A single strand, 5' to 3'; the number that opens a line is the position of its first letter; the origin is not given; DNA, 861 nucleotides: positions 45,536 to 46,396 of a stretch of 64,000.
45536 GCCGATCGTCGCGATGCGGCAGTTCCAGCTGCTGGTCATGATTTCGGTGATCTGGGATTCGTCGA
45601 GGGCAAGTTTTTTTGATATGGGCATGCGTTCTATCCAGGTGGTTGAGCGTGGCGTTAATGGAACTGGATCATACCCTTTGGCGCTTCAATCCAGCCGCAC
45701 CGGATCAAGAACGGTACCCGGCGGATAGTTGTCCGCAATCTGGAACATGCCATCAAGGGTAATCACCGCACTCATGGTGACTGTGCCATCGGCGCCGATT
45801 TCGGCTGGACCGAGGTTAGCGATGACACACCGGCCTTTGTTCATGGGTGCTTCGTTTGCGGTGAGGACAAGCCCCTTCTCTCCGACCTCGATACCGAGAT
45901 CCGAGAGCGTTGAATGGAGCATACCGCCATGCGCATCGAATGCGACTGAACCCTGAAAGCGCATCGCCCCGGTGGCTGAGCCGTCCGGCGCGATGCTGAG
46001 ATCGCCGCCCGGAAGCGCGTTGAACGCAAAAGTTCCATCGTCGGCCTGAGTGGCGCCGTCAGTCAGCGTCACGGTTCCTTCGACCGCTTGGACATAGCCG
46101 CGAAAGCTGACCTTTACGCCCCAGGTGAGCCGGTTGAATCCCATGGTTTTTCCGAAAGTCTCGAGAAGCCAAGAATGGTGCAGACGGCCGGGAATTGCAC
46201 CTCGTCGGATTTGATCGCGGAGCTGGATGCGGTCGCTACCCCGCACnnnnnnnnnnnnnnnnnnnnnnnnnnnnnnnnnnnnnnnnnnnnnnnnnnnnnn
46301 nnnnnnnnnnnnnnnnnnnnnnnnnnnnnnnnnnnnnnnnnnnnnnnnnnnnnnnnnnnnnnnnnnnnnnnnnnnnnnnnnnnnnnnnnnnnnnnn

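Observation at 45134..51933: Complete F420 biosynthesis and recharge operon in a Gram-negative genome, with no recognisable dehydro-F420-0 reductase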

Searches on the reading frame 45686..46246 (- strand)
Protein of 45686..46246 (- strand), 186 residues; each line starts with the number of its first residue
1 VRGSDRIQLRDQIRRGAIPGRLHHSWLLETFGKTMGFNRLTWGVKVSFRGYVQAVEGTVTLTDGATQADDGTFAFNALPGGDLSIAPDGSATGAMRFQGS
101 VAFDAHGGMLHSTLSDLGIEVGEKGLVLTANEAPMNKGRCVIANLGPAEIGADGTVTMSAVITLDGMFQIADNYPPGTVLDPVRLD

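Call 3: search_protein_families(library=ncbifam, proteins=[window:45686-46246:-], max_evalue=0.01)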
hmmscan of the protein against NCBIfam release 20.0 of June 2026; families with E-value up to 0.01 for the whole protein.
window:45686-46246:- (186 aa): 0 families

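Call 4: search_protein_families(library=pfam, proteins=[window:45686-46246:-], max_evalue=0.01)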
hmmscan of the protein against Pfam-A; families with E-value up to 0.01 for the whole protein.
window:45686-46246:- (186 aa): 1 family
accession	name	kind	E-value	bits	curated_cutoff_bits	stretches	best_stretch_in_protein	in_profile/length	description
PF04213.18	HtaA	-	2.7e-25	90.3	24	1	39-185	3-163/164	Htaa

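Call 10: find_homologous_proteins(query=window:45686-46246:-)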
Query window:45686-46246:- (186 aa): 527 proteins with E <= 0.001 among 817 candidates; the best 120 are listed.
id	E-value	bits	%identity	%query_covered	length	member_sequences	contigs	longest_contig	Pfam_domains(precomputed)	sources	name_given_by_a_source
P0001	3.8e-84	299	91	82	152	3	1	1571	PF04213.19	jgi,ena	-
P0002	1.0e-78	281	84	82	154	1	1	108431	PF04213.19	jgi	jgi:hypothetical protein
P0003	1.3e-71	258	78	82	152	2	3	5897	PF04213.19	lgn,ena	-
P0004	2.0e-69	251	75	81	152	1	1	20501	PF04213.19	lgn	-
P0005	4.6e-69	250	72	82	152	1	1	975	PF04213.19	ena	-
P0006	4.6e-69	250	75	82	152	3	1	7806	PF04213.19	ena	-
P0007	7.5e-69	249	73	82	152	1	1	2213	PF04213.19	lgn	-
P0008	1.2e-68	248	72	82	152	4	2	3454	PF04213.19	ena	-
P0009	3.0e-68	247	73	82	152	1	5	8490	PF04213.19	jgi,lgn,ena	jgi:hypothetical protein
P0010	3.6e-68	247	73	82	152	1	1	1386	PF04213.19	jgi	-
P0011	4.4e-68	247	63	96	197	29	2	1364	PF04213.19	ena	-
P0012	1.1e-67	245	73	82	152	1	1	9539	PF04213.19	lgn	-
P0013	2.1e-67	244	72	82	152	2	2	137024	PF04213.19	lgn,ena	-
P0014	2.4e-67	244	72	82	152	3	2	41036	PF04213.19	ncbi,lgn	-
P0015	2.6e-67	244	74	82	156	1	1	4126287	PF04213.19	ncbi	-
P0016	2.7e-67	244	71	82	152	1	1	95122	PF04213.19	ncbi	-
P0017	3.6e-67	244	72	82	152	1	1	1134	PF04213.19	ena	-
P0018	5.6e-67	243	71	82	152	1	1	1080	PF04213.19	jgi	-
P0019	7.0e-67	243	74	82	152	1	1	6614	PF04213.19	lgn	-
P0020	1.1e-66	242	71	82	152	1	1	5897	PF04213.19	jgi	-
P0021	1.1e-66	242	72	82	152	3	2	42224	PF04213.19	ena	-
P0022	1.3e-66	242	70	82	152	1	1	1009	PF04213.19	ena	-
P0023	1.7e-66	241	62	92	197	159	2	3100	PF04213.19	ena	-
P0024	2.3e-66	241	72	82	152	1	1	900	PF04213.19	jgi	-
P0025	2.7e-66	241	71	82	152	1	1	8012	PF04213.19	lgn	-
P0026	3.4e-66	240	70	81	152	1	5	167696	PF04213.19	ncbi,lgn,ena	-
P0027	3.5e-66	240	68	83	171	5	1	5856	PF04213.19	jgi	jgi:hypothetical protein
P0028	3.8e-66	240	71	82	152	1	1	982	PF04213.19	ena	-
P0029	4.4e-66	240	69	82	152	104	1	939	PF04213.19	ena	-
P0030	4.7e-66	240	70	81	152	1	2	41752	PF04213.19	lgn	-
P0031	5.4e-66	240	72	82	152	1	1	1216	PF04213.19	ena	-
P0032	6.4e-66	240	71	82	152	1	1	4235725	PF04213.19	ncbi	-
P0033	6.6e-66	240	71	81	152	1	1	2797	PF04213.19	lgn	-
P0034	7.0e-66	239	70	82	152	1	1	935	PF04213.19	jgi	-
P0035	7.5e-66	239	71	82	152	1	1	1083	PF04213.19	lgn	-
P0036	8.5e-66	239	70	82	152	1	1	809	PF04213.19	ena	-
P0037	9.1e-66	239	72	82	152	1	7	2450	PF04213.19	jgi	jgi:hypothetical protein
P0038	1.0e-65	239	70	82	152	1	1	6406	PF04213.19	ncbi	-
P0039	1.0e-65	239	70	82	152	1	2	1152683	PF04213.19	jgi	jgi:Htaa protein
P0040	1.0e-65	239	72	82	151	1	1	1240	PF04213.19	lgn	-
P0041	1.3e-65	239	69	82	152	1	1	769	PF04213.19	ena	-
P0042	1.9e-65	238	72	82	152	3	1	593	PF04213.19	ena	-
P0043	2.1e-65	238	70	82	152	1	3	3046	PF04213.19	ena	-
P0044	2.6e-65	238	71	82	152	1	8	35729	PF04213.19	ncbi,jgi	ncbi:MAG: hypothetical protein ACJAVI_002841 [Candidatus Azotimanducaceae bacterium]|jgi:hypothetica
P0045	2.6e-65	238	69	82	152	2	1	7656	PF04213.19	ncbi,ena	-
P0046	3.4e-65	237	68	82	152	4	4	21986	PF04213.19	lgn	-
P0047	3.9e-65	237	70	82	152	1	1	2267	PF04213.19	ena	-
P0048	4.2e-65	237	69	83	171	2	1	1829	PF04213.19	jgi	jgi:hypothetical protein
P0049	4.6e-65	237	69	82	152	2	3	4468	PF04213.19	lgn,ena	-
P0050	4.7e-65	237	68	82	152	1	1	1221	PF04213.19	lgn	-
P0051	5.1e-65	237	70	81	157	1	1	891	PF04213.19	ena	-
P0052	5.3e-65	237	70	82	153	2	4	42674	PF04213.19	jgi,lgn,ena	-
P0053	5.5e-65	237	70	82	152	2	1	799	PF04213.19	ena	-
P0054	6.1e-65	236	68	82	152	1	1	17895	PF04213.19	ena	-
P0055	6.1e-65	236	70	82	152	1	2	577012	PF04213.19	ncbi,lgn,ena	-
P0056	6.4e-65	236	71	82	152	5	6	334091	PF04213.19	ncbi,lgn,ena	-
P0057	6.9e-65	236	72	82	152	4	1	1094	PF04213.19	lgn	-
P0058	9.0e-65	236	69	82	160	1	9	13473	PF04213.19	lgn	-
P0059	9.8e-65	236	69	82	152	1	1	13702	PF04213.19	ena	-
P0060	1.0e-64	236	70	82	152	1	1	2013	PF04213.19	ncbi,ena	-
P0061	1.2e-64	235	70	82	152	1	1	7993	PF04213.19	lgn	-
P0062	1.2e-64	235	70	82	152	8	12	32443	PF04213.19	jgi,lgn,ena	-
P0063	1.4e-64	235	69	82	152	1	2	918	PF04213.19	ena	-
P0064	1.7e-64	235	70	82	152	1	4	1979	PF04213.19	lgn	-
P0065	1.7e-64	235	69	82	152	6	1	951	PF04213.19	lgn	-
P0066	2.0e-64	235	70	82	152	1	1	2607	PF04213.19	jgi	jgi:hypothetical protein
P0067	2.2e-64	235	70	82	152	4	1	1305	PF04213.19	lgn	-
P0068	3.0e-64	234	69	82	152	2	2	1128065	PF04213.19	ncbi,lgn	-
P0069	3.4e-64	234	68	82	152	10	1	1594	PF04213.19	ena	-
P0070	3.6e-64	234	69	82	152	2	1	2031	PF04213.19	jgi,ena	jgi:hypothetical protein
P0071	3.8e-64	234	70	82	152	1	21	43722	PF04213.19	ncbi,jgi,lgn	ncbi:MAG: hypothetical protein ACJAYE_001611 [Candidatus Azotimanducaceae bacterium]|jgi:hypothetica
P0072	4.1e-64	234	68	82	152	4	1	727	PF04213.19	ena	-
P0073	5.0e-64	233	70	81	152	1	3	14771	PF04213.19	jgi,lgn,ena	-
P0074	7.3e-64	233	70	81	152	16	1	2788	PF04213.19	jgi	jgi:hypothetical protein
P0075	7.4e-64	233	70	82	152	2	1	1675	PF04213.19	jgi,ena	-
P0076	7.9e-64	233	68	82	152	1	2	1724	PF04213.19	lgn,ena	-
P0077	9.1e-64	233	68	82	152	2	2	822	PF04213.19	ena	-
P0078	9.4e-64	233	68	82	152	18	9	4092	PF04213.19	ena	-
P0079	1.1e-63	232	70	82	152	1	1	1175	PF04213.19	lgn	-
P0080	1.1e-63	232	67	82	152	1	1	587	PF04213.19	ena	-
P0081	1.1e-63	232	68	82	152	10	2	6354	PF04213.19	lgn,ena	-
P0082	1.2e-63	232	70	82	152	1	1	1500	PF04213.19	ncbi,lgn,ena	-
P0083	1.2e-63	232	69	82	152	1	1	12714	PF04213.19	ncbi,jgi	ncbi:MAG: hypothetical protein ACI9P7_000611 [Candidatus Azotimanducaceae bacterium]|jgi:hypothetica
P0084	1.2e-63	232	69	82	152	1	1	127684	PF04213.19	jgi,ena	jgi:hypothetical protein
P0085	1.3e-63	232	69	82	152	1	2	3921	PF04213.19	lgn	-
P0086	1.5e-63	232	68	82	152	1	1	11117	PF04213.19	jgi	-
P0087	1.5e-63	232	67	82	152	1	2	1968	PF04213.19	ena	-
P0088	1.6e-63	232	68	82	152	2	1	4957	PF04213.19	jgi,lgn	jgi:hypothetical protein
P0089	2.2e-63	231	68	82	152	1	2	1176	PF04213.19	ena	-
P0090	2.2e-63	231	67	82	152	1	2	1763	PF04213.19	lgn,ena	-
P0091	2.7e-63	231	69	82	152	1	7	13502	PF04213.19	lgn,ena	-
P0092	2.8e-63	231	69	82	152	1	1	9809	PF04213.19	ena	-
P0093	2.9e-63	231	66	82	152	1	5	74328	PF04213.19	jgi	-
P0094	3.0e-63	231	69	81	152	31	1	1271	PF04213.19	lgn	-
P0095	3.2e-63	231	68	82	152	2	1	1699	PF04213.19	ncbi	-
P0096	3.4e-63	231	69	82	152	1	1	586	PF04213.19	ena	-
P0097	3.7e-63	231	70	82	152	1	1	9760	PF04213.19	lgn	-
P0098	3.8e-63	231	67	82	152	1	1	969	PF04213.19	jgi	-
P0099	4.3e-63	230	69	82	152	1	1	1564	PF04213.19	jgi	-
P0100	5.2e-63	230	69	82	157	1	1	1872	PF04213.19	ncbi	-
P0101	5.3e-63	230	69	81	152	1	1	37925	PF04213.19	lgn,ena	-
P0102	5.4e-63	230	67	82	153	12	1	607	PF04213.19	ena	-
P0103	5.7e-63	230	70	82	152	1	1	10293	PF04213.19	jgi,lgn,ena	-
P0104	6.5e-63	230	69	82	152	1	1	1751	PF04213.19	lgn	-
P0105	7.6e-63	230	68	82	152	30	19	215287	PF04213.19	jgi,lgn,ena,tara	jgi:hypothetical protein|tara:strand:- start:88 stop:546 length:459 start_codon:yes stop_codon:yes g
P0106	7.7e-63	230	70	82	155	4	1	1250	PF04213.19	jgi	jgi:hypothetical protein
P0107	8.4e-63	229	67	82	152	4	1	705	PF04213.19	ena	-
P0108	8.4e-63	229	66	83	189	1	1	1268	PF04213.19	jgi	-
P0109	8.5e-63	229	66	82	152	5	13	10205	PF04213.19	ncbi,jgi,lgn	ncbi:MAG: hypothetical protein ACI831_001648 [Candidatus Azotimanducaceae bacterium]|jgi:hypothetica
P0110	8.6e-63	229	66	83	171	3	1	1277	PF04213.19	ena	-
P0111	1.0e-62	229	66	82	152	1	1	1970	PF04213.19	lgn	-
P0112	1.1e-62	229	69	82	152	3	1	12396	PF04213.19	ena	-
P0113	1.1e-62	229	66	82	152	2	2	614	PF04213.19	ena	-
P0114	1.2e-62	229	68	82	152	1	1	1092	PF04213.19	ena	-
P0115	1.3e-62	229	68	82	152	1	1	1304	PF04213.19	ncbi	-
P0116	1.3e-62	229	68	82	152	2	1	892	PF04213.19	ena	-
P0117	1.5e-62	229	69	82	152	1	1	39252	PF04213.19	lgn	-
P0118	1.6e-62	229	69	82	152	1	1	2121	PF04213.19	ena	-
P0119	1.6e-62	229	72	82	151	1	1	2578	PF04213.19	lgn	-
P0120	1.9e-62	228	68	82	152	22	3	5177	PF04213.19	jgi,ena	-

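Call 12: find_encoding_contigs(protein=P0015, flank=10000, max_places=2)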
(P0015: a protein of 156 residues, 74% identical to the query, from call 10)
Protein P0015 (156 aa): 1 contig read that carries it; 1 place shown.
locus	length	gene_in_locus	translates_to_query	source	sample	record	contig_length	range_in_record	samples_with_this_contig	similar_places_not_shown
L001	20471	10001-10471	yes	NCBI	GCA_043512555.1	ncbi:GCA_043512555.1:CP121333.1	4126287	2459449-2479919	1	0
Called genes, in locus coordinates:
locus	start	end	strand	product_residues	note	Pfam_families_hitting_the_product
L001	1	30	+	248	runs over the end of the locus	PF01925:TauE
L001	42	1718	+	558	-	PF00749:tRNA-synt_1c, PF03950:tRNA-synt_1c_C, PF20974:tRNA-synt_1c_C2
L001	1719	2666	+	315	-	PF00291:PALP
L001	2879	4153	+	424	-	PF09565:RE_NgoFVII (weak), PF13091:PLDc_2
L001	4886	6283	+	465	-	PF03055:RPE65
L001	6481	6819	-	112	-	PF00254:FKBP_C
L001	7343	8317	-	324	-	-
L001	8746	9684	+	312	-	PF01553:Acyltransferase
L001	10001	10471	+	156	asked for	PF04213:HtaA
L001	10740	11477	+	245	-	PF08241:Methyltransf_11, PF13649:Methyltransf_25 (weak)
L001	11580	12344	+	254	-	PF00106:adh_short, PF08659:KR (weak), PF13561:adh_short_C2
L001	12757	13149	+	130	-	PF04828:GFA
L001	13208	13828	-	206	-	PF08241:Methyltransf_11, PF13649:Methyltransf_25 (faint), PF20922:Anamorsin_N (weak)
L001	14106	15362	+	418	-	PF00464:SHMT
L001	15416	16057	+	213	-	PF00702:Hydrolase, PF13419:HAD_2, PF13242:Hydrolase_like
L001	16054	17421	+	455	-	PF01565:FAD_binding_4, PF02913:FAD-oxidase_C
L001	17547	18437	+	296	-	PF00296:Bac_luciferase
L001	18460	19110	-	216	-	PF12146:Hydrolase_4 (faint), PF20408:Abhydrolase_11, PF00561:Abhydrolase_1 (weak), PF01738:DLH (weak), PF12695:Abhydrolase_5 (faint)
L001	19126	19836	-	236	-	PF11859:DUF3379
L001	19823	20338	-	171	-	PF04542:Sigma70_r2, PF22029:PhyR_sigma2 (weak), PF07638:Sigma70_ECF (weak), PF08281:Sigma70_r4_2, PF04545:Sigma70_r4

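Call 13: find_related_loci(query=window:45686-46144:-, collection=genome_contigs, flank=10000)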
Query window:45686-46144:- (152 aa) in genome_contigs; peptide patterns used: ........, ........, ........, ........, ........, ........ (x = any residue, [..] = any of these).
208 stretches matched a pattern; 8 encode a relative of the query (tblastn E <= 1e-3); 8 distinct loci.
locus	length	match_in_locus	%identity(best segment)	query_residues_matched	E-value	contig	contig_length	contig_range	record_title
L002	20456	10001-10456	74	1-152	7e-75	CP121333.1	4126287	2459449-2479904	MAG: OM182 bacterium isolate NCC532_bact_4768 chromosome, complete genome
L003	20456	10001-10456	70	1-152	5e-72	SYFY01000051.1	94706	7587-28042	MAG: Gammaproteobacteria bacterium isolate F1-60-MAGs087 F1-60__c134000, whole genome shotgun sequence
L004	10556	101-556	70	1-152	8e-69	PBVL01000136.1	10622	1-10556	MAG: Gammaproteobacteria bacterium isolate RS426 23864, whole genome shotgun sequence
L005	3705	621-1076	66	1-152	5e-69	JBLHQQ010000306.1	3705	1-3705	MAG: Candidatus Azotimanducaceae bacterium isolate 3300055526_107 Ga0535637_0071811, whole genome shotgun sequence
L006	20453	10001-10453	66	1-151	7e-66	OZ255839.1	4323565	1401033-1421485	MAG: Candidatus Azotimanducaceae bacterium isolate e4f93a98-9056-431b-a72e-ec3cbfc2d9fa genome assembly, chromosome: 1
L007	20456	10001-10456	64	1-152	2e-63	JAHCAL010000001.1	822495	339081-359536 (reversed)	MAG: Pseudomonadales bacterium isolate ACE_PRO66 PRO66_1, whole genome shotgun sequence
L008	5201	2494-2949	65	1-152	2e-62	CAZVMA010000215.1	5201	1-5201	MAG TPA_asm: uncultured Pseudomonadales bacterium isolate SRP193358_co1_747 genome assembly, contig: NODE_51348_length_5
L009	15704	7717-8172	51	1-152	8e-50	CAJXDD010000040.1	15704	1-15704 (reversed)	MAG TPA_asm: uncultured Gammaproteobacteria bacterium isolate ERR599106_bin.94_MetaBAT_v2.12.1_MAG genome assembly, cont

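Call 18: find_encoding_contigs(protein=P0002, flank=10000, max_places=2)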
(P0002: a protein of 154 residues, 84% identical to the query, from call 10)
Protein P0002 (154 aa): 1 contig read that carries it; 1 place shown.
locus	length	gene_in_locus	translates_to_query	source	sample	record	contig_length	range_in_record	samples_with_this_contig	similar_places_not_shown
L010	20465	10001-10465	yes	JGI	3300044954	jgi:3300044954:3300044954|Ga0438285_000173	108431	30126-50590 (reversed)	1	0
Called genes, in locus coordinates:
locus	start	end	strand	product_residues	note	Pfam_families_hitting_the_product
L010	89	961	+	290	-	PF00753:Lactamase_B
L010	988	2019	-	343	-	PF00724:Oxidored_FMN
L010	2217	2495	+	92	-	-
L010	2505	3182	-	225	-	-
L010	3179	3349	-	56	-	-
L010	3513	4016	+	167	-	PF01243:PNPOx_N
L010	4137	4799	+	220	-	PF01488:Shikimate_DH (weak), PF03446:NAD_binding_2 (weak), PF03807:F420_oxidored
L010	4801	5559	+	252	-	PF01996:F420_ligase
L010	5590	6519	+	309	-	PF01933:CofD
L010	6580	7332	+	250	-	PF01983:CofC, PF12804:NTP_transf_3 (faint)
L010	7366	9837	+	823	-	PF04055:Radical_SAM, PF19288:CofH_C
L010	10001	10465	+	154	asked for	PF04213:HtaA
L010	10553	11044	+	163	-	PF01243:PNPOx_N (weak)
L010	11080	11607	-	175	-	PF00903:Glyoxalase, PF13669:Glyoxalase_4, PF18029:Glyoxalase_6 (faint)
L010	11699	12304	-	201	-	PF00300:His_Phos_1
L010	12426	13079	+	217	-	PF02798:GST_N (faint), PF13417:GST_N_3 (weak), PF13409:GST_N_2 (weak), PF00043:GST_C (weak), PF13410:GST_C_2 (weak)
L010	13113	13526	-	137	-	-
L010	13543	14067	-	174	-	PF02975:Me-amine-dh_L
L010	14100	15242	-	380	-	PF06433:Me-amine-dh_H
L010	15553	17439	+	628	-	PF13360:PQQ_2, PF01011:PQQ, PF13570:Beta-prop_ACSF4 (weak), PF07774:EMC1_C (faint), PF13360:PQQ_2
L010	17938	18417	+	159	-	-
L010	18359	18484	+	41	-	-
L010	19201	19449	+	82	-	-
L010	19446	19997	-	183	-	PF06433:Me-amine-dh_H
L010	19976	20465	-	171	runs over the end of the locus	PF00903:Glyoxalase, PF13669:Glyoxalase_4 (weak), PF18029:Glyoxalase_6 (weak)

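Call 36: search_protein_families(library=ncbifam, proteins=[L010:3513-4013:+], max_evalue=0.1)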
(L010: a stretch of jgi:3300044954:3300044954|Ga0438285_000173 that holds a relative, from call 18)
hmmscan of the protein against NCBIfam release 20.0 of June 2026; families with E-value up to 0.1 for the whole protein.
L010:3513-4013:+ (167 aa): 4 families
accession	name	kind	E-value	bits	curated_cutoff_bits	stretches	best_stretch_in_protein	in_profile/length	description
TIGR03618.1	Rv1155_F420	subfamily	1.5e-05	25.2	79.05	1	35-110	10-89/127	TIGR03618 family F420-dependent PPOX class oxidoreductase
TIGR00558.3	pdxH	equivalog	0.0023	17.5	180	1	36-100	24-90/190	pyridoxamine 5'-phosphate oxidase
NF004231.0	PRK05679.1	subfamily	0.0045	16.4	129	1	37-101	49-115/213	pyridoxal 5'-phosphate synthase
TIGR03667.1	Rv3369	hypoth_equivalog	0.0081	16.1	125.3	1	31-95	14-76/130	TIGR03667 family PPOX class F420-dependent oxidoreductase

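Call 39: find_homologous_proteins(query=A1, max_evalue=0.001)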
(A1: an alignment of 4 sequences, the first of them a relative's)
Query A1 (4 sequences) (167 aa, profile of the alignment): 5917 proteins with E <= 0.001 among 8000 candidates; the best 120 are listed.
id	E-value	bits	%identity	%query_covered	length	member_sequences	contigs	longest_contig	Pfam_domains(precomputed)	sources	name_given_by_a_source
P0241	5.2e-93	327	92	90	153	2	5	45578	PF01243.28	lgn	-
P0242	2.9e-91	321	90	92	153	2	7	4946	PF01243.28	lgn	-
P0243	2.9e-89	315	84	92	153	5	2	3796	PF01243.28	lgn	-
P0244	4.5e-86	304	81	90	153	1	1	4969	PF01243.28,PF16242.12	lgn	-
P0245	6.1e-86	304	78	92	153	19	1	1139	PF01243.28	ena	-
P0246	1.4e-85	303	79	92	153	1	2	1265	PF01243.28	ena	-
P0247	1.4e-84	300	76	92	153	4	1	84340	PF01243.28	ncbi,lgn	-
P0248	4.0e-84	298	76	89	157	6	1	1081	PF01243.28,PF16242.12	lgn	-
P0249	1.2e-83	296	74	89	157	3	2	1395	PF01243.28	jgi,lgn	-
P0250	1.6e-82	293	73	89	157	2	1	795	PF01243.28,PF16242.12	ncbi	-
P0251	7.9e-82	291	59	80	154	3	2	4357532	PF01243.28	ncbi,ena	-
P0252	3.8e-81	288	70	89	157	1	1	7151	PF01243.28,PF16242.12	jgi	jgi:general stress protein 26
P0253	3.8e-81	288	74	90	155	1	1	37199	PF01243.28,PF16242.12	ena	-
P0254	5.0e-81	288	72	89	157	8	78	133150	PF01243.28,PF16242.12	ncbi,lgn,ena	ncbi:MAG TPA: pyridoxamine 5'-phosphate oxidase family protein [Pseudomonadales bacterium]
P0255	6.1e-81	288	74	90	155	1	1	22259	PF01243.28,PF16242.12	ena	-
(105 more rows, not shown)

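Call 41: find_related_loci(query=A2, collection=metagenome_contigs, flank=10000)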
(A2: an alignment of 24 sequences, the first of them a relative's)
Query A2 (167 aa) in metagenome_contigs; peptide patterns used: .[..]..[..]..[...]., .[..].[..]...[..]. (x = any residue, [..] = any of these).
598 stretches matched a pattern (row limit reached: there are more); 522 encode a relative of the query (tblastn E <= 1e-3); the best 80 are kept; 80 distinct loci.
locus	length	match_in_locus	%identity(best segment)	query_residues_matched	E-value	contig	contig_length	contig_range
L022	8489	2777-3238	90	14-167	2e-93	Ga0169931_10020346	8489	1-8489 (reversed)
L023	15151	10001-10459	89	15-167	1e-92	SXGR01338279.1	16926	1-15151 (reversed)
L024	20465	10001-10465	79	13-167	4e-85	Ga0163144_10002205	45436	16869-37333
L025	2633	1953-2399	72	19-167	2e-75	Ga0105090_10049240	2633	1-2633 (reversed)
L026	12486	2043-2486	70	19-166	3e-71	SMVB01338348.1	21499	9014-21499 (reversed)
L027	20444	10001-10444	70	19-166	1e-70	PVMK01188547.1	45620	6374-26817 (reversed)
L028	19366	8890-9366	64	5-166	5e-69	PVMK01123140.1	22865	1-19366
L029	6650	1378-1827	63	17-166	1e-65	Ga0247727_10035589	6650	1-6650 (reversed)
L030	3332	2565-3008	64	19-166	6e-64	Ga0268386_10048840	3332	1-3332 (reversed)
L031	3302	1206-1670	57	8-165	6e-62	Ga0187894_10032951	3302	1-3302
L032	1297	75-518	60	19-166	9e-65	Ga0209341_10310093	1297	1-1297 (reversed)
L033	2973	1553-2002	59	19-167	3e-61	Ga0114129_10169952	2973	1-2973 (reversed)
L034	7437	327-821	54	1-166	1e-60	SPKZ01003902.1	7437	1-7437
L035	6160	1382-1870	56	3-167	6e-60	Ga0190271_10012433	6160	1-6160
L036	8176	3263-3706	59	21-167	2e-59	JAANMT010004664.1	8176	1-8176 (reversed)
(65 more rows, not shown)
